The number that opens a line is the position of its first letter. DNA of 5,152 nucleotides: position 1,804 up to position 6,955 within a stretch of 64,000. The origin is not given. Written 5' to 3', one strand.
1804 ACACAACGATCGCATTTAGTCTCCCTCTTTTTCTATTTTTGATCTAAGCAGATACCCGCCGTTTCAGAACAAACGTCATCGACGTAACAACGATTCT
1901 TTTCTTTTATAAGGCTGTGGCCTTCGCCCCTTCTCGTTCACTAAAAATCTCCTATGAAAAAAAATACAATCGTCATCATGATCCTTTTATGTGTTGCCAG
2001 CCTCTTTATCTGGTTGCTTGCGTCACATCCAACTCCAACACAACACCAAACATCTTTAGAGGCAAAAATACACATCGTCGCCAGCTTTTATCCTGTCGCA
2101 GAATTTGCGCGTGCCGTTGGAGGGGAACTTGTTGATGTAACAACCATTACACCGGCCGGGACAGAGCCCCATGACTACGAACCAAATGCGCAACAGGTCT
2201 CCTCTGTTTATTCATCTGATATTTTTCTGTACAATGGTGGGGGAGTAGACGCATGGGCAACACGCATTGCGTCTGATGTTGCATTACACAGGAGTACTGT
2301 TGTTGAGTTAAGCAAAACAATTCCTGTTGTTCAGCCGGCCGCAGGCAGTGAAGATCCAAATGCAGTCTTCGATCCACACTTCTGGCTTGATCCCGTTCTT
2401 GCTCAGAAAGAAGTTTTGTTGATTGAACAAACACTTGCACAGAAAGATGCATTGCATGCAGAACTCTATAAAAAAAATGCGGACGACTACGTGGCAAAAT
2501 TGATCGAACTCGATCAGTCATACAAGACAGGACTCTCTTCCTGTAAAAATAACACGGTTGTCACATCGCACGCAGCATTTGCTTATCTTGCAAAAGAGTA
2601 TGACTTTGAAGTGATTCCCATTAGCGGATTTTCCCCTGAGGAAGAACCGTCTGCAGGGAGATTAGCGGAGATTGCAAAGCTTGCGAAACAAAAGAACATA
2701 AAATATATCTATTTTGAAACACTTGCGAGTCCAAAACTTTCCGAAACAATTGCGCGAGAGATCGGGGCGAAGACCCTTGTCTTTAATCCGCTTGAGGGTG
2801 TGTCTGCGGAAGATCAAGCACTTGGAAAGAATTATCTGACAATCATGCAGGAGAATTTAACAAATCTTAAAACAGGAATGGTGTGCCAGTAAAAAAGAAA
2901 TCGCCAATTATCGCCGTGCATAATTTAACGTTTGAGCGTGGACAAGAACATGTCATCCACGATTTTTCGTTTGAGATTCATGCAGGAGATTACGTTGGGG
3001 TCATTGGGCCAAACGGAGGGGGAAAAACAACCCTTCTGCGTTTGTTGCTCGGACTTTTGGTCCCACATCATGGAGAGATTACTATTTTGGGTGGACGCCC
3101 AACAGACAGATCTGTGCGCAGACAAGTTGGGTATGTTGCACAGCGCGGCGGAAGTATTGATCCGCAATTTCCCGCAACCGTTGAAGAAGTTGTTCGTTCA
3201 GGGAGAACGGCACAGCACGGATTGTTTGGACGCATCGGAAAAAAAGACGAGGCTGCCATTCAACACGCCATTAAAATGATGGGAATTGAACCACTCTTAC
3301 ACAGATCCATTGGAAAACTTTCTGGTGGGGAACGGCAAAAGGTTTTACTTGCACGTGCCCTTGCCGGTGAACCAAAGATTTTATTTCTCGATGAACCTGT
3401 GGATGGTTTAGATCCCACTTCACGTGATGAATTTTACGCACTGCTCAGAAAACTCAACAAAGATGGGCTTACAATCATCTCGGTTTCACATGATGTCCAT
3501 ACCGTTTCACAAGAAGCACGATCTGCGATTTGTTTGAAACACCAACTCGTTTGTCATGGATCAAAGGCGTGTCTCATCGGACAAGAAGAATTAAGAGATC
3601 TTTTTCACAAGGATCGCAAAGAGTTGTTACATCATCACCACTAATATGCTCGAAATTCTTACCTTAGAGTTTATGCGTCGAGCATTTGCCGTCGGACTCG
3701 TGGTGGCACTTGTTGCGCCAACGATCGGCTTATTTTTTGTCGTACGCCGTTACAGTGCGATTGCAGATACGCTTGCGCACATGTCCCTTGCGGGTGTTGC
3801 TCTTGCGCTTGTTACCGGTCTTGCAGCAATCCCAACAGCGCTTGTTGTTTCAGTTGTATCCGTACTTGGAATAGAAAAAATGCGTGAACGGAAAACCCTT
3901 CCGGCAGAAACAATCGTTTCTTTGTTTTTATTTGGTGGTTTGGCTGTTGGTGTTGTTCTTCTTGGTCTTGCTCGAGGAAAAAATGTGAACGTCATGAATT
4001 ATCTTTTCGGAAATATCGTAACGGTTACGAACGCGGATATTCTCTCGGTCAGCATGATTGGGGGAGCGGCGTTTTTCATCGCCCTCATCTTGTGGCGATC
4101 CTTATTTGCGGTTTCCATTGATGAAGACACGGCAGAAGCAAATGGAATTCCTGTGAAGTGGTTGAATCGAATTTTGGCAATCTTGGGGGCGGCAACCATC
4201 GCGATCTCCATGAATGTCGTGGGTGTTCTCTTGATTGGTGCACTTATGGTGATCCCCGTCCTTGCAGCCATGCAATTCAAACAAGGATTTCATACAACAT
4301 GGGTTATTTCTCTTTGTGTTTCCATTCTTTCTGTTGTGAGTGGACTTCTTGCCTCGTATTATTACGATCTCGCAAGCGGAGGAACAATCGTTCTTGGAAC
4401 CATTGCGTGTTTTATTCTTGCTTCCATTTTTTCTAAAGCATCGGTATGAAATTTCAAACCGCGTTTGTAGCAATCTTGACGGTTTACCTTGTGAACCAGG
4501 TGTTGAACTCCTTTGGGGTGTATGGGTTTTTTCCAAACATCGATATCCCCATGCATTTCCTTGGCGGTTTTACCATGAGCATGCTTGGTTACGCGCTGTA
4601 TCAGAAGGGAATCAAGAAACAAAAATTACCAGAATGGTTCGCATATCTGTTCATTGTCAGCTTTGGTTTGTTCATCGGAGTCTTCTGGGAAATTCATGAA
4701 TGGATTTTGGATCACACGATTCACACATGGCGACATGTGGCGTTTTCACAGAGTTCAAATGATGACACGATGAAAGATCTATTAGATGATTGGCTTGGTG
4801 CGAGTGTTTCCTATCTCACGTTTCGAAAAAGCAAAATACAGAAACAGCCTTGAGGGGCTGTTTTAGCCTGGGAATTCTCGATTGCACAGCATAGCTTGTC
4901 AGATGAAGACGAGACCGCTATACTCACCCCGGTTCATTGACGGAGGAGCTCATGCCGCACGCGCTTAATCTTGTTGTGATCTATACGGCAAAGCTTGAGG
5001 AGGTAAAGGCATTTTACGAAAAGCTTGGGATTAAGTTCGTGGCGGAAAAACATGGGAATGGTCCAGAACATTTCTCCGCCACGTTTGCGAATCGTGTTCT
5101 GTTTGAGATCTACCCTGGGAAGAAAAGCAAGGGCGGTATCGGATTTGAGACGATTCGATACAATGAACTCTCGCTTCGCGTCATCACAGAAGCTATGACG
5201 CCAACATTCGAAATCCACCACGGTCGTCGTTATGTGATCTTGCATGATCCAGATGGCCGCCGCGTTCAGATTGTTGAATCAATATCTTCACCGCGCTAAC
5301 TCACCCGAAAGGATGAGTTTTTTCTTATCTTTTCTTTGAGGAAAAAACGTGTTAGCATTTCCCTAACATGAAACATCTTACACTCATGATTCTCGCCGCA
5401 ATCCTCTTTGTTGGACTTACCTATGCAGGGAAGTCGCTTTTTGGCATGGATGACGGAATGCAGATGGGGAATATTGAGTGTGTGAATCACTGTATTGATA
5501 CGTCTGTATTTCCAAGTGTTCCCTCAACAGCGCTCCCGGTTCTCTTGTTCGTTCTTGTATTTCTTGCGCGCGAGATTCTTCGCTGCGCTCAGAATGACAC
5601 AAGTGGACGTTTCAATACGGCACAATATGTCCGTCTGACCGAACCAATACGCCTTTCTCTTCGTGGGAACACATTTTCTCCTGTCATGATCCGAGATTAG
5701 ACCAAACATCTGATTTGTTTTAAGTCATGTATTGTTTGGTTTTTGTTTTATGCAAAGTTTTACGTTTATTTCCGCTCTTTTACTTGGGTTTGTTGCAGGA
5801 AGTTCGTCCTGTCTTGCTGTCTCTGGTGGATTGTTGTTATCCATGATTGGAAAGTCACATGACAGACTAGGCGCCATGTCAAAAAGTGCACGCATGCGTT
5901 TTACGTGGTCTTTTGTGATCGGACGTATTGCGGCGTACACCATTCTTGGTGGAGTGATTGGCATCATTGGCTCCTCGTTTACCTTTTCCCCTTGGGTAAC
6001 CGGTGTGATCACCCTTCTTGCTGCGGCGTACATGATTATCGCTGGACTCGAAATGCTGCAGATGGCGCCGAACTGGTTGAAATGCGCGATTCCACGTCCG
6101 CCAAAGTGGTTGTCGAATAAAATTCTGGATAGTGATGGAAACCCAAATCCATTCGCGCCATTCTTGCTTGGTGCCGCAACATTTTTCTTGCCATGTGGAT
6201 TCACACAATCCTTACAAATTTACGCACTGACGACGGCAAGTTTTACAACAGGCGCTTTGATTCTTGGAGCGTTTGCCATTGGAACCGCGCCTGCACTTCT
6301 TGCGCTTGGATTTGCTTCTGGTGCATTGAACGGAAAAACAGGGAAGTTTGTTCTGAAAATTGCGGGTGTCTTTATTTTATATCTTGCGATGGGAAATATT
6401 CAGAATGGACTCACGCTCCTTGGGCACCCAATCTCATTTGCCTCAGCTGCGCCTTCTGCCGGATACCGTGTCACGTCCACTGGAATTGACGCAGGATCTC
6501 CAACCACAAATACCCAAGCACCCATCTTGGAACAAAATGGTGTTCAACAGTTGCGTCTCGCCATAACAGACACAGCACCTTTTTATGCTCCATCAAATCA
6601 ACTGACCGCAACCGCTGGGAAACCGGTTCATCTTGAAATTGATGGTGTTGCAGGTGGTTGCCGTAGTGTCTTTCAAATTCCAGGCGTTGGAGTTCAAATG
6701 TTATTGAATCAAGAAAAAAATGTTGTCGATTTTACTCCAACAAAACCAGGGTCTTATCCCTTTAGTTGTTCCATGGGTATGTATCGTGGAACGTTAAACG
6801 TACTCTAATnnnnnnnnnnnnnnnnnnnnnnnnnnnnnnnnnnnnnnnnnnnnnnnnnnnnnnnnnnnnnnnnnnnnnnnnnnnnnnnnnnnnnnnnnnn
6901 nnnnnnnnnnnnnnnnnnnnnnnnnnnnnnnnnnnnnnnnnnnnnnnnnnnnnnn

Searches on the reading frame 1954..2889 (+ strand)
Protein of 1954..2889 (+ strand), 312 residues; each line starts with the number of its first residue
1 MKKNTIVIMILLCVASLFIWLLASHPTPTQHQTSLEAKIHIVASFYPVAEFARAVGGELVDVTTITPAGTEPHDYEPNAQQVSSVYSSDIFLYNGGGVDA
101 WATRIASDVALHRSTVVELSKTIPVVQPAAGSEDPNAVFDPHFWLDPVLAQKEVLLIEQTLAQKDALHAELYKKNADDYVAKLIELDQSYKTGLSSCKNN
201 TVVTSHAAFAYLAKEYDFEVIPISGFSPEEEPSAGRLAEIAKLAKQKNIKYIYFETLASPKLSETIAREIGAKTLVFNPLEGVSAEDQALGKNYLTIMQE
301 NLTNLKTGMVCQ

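Call 30: search_protein_families(library=pfam, proteins=[window:1954-2889:+], max_evalue=0.00001)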
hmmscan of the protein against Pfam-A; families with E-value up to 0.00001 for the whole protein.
window:1954-2889:+ (312 aa): 1 family
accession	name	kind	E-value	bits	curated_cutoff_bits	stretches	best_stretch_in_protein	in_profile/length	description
PF01297.22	ZnuA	-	7.9e-80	268.5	29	1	41-307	1-262/263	Zinc-uptake complex component A periplasmic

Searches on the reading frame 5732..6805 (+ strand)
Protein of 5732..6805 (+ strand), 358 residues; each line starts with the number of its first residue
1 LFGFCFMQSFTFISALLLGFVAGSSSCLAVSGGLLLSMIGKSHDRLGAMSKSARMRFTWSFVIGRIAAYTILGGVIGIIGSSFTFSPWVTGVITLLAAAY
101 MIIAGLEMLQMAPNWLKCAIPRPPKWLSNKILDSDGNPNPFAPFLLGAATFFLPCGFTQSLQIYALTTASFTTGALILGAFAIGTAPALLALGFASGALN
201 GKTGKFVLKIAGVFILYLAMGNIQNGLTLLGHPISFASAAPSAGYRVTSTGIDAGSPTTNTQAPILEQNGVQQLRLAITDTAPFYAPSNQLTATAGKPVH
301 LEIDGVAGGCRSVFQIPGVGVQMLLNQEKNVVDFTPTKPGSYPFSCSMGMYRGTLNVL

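Call 29: search_protein_families(library=pfam, proteins=[window:5732-6805:+], max_evalue=0.00001)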
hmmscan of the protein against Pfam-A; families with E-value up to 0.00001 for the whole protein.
window:5732-6805:+ (358 aa): 2 families
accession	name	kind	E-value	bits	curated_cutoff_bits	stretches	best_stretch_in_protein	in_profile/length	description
PF13386.12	DsbD_2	-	1.1e-32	114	24.9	1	15-218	2-196/199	Cytochrome C biogenesis protein transmembrane region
PF13473.12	Cupredoxin_1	-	2.6e-06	27.8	27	1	285-355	32-102/104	Cupredoxin-like domain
